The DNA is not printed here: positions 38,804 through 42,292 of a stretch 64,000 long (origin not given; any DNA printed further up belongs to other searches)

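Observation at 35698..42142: Tandem duplicated, unusually long tail sheath genes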

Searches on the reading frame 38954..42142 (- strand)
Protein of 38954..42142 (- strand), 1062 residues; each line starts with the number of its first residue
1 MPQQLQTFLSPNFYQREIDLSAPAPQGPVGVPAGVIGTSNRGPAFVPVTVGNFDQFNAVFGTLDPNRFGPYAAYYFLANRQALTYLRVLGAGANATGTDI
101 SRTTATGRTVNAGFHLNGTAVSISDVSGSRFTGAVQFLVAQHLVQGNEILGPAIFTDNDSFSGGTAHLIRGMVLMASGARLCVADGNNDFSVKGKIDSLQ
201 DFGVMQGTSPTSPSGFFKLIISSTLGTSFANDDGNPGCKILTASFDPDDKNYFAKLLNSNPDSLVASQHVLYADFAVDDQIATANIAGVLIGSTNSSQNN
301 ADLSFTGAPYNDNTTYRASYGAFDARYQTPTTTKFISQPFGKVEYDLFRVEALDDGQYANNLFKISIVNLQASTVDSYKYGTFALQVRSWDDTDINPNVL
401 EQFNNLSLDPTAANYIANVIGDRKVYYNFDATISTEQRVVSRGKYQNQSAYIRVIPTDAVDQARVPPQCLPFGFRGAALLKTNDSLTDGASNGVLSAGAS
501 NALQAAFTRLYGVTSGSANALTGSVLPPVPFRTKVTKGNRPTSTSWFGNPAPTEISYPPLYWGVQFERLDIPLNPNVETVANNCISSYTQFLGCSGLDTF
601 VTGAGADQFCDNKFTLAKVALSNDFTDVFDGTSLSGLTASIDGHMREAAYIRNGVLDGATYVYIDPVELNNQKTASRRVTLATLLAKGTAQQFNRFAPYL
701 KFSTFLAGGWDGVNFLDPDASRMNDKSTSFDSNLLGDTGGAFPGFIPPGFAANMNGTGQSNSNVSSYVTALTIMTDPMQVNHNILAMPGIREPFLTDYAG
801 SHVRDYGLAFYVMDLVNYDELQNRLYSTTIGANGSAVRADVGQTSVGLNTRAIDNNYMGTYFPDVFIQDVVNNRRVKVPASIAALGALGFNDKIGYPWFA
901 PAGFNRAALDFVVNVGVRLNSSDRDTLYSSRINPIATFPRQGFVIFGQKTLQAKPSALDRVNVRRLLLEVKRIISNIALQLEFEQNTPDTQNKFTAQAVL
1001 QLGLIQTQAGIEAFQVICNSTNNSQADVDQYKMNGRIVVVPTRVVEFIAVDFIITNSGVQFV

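Call 4: search_protein_families(library=pfam, proteins=[window:38954-42142:-], max_evalue=0.01)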
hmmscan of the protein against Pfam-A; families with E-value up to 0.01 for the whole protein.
window:38954-42142:- (1062 aa): 2 families
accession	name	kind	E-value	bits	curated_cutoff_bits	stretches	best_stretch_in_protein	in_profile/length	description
PF17482.7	Phage_sheath_1C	-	0.00011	22.7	26.9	1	954-1054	2-103/104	Phage tail sheath C-terminal domain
PF04984.19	Phage_sheath_1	-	0.0045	17.3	31.4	0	861-950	98-167/168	Phage tail sheath protein subtilisin-like domain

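Call 5: search_protein_families(library=phrogs, proteins=[window:38954-42142:-], max_evalue=0.001)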
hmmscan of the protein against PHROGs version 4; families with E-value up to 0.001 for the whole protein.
window:38954-42142:- (1062 aa): 6 families
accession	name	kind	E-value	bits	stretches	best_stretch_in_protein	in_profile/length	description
phrog_23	-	tail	6.7e-48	164.7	1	6-1061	21-469/496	tail sheath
phrog_10581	-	tail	7.2e-42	144.7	1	850-1058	696-913/915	tail sheath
phrog_17610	-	tail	6.5e-19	68.3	1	853-1058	902-1110/1135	tail sheath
phrog_34521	-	tail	1.1e-09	37.8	1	907-1030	802-926/962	tail sheath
phrog_19666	-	tail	2.6e-05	23.8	1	855-1054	788-983/985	tail sheath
phrog_15814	-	unknown function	0.00076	18.6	0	874-1050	535-720/738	-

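Call 13: find_homologous_proteins(query=window:38954-42142:-)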
Query window:38954-42142:- (1062 aa): 2230 proteins with E <= 0.001 among 8000 candidates; the best 120 are listed.
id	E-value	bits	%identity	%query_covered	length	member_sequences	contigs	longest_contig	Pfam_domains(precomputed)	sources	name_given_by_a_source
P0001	0.0e+0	1779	78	100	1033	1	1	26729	-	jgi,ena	-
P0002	0.0e+0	1767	76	100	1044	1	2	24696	-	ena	-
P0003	0.0e+0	1762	75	100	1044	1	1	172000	PF17482.8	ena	-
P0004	0.0e+0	1751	75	100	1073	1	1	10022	-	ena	-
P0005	0.0e+0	1741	75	100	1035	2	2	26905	-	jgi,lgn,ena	-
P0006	0.0e+0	1741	74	100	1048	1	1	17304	-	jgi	jgi:hypothetical protein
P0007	0.0e+0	1728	74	100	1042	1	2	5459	-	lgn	-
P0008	0.0e+0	1723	74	100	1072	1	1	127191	-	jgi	jgi:hypothetical protein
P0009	0.0e+0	1716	74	100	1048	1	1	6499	-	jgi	-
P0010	0.0e+0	1693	71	100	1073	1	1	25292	-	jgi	jgi:hypothetical protein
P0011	0.0e+0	1679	75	96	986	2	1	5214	-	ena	-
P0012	0.0e+0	1607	100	67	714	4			-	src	-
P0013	0.0e+0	1526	68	99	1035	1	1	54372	PF17482.8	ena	-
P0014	0.0e+0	1490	65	100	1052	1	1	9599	PF04984.20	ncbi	-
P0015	0.0e+0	1471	65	100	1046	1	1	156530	-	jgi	jgi:hypothetical protein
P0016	0.0e+0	1468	65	99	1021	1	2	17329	PF17482.8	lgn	-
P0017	0.0e+0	1460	64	100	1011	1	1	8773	PF04984.20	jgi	jgi:hypothetical protein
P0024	0.0e+0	1409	62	100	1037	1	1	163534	PF17482.8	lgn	-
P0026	0.0e+0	1403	63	100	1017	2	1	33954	PF04984.20,PF17482.8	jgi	-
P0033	0.0e+0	1384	63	100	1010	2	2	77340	PF17482.8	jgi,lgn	-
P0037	0.0e+0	1371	62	100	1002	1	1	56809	PF04984.20,PF17482.8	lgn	-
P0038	0.0e+0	1371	62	100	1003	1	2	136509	PF17482.8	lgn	-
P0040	0.0e+0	1371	62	100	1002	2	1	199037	PF04984.20,PF17482.8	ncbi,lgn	-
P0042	0.0e+0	1357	61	100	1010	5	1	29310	PF17482.8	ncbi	-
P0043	0.0e+0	1350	61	100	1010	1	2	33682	PF17482.8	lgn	-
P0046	0.0e+0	1348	61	100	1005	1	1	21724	PF17482.8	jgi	jgi:hypothetical protein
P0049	0.0e+0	1340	61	100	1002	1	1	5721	PF04984.20,PF17482.8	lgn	-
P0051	0.0e+0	1337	60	100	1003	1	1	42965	PF04984.20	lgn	-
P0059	0.0e+0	1297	60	100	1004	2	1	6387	PF17482.8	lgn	-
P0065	0.0e+0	1288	59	100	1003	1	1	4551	PF17482.8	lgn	-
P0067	0.0e+0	1287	59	100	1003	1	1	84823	PF17482.8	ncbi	-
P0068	0.0e+0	1285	59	100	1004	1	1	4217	PF17482.8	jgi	jgi:hypothetical protein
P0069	0.0e+0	1282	59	100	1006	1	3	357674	PF17482.8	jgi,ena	jgi:hypothetical protein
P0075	0.0e+0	1280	58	100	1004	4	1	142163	PF17482.8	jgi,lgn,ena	-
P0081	0.0e+0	1275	58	100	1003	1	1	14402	PF04984.20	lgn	-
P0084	0.0e+0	1273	58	100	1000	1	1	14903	PF17482.8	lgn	-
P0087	0.0e+0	1267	58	100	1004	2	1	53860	PF04984.20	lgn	-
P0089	0.0e+0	1263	58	99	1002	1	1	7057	PF17482.8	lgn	-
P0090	0.0e+0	1263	57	100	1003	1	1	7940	PF04984.20,PF17482.8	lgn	-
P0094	0.0e+0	1258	58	100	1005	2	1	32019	PF04984.20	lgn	-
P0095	0.0e+0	1258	57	100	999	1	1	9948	PF17482.8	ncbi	-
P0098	0.0e+0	1253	56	100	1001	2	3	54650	PF04984.20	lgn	-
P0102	0.0e+0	1250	58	100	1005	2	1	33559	PF04984.20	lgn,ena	-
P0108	0.0e+0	1245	58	100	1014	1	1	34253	PF17482.8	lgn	-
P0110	0.0e+0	1243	57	100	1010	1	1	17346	PF04984.20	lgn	-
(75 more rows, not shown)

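Call 16: find_encoding_contigs(protein=P0003, flank=10000, max_places=2)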
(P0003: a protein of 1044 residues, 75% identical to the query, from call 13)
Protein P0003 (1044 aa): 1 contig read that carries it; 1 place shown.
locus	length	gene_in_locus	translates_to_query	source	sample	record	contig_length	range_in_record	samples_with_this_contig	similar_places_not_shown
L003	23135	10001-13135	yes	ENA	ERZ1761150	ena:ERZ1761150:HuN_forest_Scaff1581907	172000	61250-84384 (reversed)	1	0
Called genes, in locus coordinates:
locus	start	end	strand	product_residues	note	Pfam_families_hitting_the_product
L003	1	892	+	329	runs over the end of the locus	-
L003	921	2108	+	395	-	-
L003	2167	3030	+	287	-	PF01734:Patatin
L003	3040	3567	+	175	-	-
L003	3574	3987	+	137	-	-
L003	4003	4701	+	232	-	-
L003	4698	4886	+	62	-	-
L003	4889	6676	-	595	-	-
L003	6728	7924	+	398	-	PF26809:Phage_T4_gp13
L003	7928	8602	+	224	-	-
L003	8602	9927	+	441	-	-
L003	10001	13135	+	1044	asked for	PF17482:Phage_sheath_1C (weak)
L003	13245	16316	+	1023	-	PF17482:Phage_sheath_1C (weak)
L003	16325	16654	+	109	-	-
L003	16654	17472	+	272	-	-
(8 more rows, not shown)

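Call 22: find_related_loci(query=window:38954-42142:-, collection=viral_contigs, flank=10000)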
Query window:38954-42142:- (1062 aa) in viral_contigs; peptide patterns used: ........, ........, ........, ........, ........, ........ (x = any residue, [..] = any of these).
15 stretches matched a pattern; 14 encode a relative of the query (tblastn E <= 1e-3); 14 distinct loci.
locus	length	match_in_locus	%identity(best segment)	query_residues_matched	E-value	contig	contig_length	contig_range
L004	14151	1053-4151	78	1-1062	0e+0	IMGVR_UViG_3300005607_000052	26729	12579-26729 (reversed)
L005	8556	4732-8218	75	1-1062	0e+0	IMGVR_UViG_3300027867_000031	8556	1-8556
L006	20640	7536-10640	75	1-1062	0e+0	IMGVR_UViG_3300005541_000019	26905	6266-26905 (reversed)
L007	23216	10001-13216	74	1-1062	0e+0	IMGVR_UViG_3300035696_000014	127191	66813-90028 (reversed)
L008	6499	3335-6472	74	1-1061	0e+0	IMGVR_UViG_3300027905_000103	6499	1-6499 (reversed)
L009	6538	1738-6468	62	1-1061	0e+0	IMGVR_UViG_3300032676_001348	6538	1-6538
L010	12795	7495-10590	62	1-1061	0e+0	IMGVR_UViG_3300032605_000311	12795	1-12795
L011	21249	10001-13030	63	1-1062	0e+0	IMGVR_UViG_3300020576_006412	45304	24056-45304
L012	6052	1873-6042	63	1-1061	0e+0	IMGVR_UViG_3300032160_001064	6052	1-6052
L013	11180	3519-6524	61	5-1062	0e+0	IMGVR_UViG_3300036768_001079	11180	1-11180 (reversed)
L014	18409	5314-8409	62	1-1061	0e+0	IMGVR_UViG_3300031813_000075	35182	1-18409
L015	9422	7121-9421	60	1-804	0e+0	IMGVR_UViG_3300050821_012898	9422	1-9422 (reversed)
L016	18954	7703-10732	63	1-1062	0e+0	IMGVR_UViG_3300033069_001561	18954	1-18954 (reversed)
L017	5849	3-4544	32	8-1062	2e-141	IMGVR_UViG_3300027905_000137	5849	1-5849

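Call 34: search_solved_structures(query=window:38954-42142:-, max_evalue=0.01)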
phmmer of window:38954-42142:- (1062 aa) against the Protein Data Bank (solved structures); distinct sequences matched with E-value up to 0.01: 13.
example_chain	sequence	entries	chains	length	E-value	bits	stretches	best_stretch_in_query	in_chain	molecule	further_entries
9mkb_1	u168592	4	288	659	1.6e-28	102.6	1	849-1061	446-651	gp18, tail sheath protein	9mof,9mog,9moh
9ev2_S1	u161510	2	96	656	2e-27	99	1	845-1061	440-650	Tail sheath protein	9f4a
3j2m_U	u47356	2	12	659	2.7e-27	98.6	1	849-1061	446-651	Tail sheath protein Gp18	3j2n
9x3p_A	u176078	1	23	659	4.2e-27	97.9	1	851-1061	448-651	Tail sheath protein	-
9ezm_A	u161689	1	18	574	2.2e-15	59.1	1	851-1049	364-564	Phage tail sheath protein FI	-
8bky_A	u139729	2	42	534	3.3e-10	42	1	850-1050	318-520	Phage tail sheath protein | Phage tail sheath family protein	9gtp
8bl4_V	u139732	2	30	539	4.3e-09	38.3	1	850-1050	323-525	Phage tail sheath family protein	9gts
9qgl_3A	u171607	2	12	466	5.7e-07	31.3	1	867-1052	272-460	Phage tail sheath family protein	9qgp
6rao_C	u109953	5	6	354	8.1e-05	24.1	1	877-1052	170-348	Afp2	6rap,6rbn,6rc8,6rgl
9qgl_4A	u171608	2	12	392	0.00018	23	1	867-1053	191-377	Phage tail sheath family protein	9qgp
6j0n_t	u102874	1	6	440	0.00039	21.9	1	873-1052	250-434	Pvc3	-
6rao_D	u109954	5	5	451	0.00044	21.7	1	876-1052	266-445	Afp3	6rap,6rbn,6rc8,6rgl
9qgl_2A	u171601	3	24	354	0.0016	19.8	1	875-1053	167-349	Phage tail sheath family protein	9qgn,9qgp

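Call 55: predict_structure(alignment_id=A1)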
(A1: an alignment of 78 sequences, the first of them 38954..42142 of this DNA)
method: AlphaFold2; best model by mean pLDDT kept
length: 1062 residues; sequences in the alignment: 78
mean_pLDDT: 80.3   pTM: 0.79
mean pLDDT of the five models: 80.3, 78.0, 78.0, 72.7, 72.1
residues with pLDDT >= 90: 261; 70-90: 628; 50-70: 108; < 50: 65
segments of 3 or more residues with pLDDT < 50: 1-26, 41-43, 355-359, 493-505, 897-901, 951-961
pLDDT, mean of each block of 10 residues (from residue 1): 36 36 47 73 64 74 76 80 77 83 87 86 57 93 86 87 88 93 86 74 82 83 86 80 91 93 91 92 92 80 74 88 86 93 92 55 89 91 94 85 95 94 81 73 82 91 93 93 85 49 58 82 92 89 76 88 91 84 89 85 88 94 86 73 89 89 85 87 90 91 89 83 84 79 87 86 87 79 85 90 81 88 81 76 84 76 87 84 81 57 65 85 82 76 68 45 64 75 66 81 67 72 75 79 64 72 68
secondary structure, 60 per line:
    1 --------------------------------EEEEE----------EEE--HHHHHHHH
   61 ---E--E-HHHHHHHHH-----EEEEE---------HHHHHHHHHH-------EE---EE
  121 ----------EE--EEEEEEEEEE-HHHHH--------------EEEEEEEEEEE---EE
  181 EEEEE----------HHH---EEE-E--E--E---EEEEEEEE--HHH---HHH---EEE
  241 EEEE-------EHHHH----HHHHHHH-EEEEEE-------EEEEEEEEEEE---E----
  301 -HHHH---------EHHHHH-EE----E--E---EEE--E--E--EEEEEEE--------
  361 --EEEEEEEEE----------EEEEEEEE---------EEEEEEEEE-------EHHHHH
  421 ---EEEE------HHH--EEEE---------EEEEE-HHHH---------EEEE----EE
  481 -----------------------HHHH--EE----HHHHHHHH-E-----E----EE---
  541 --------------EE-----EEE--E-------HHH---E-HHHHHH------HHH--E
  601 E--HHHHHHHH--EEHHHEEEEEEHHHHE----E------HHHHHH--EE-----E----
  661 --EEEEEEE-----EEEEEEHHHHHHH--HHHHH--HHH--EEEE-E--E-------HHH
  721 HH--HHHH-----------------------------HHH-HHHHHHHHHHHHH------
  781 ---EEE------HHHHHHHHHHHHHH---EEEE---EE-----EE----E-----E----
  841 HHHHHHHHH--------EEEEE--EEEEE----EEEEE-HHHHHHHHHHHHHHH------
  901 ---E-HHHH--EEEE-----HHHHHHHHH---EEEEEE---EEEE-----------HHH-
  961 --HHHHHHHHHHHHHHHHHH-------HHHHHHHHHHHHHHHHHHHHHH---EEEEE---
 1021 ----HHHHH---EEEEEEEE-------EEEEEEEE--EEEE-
elements in order (helices of 4 or more, strands of 3 or more residues): E33-37 E48-50 H53-60 H69-77 E83-87 H97-106 E135-144 H146-150 E165-175 E179-185 E202-204 E216-223 E238-244 H253-256 H261-267 E269-274 E282-292 H302-305 H316-320 E335-337 E346-352 E363-371 E382-389 E399-407 H416-420 E424-427 E439-442 E452-456 H458-461 E471-474 H504-507 H516-523 E562-564 H583-588 H604-611 E619-624 H625-628 H641-646 E663-669 E675-680 H681-687 H690-694 E702-705 H718-722 H725-728 H762-774 E784-786 H793-806 E810-813 H841-849 E858-862 E865-869 E874-878 H880-894 H906-909 E912-915 H921-929 E933-938 E942-945 H963-980 H988-1009 E1013-1017 H1025-1029 E1033-1040 E1048-1055 E1058-1061
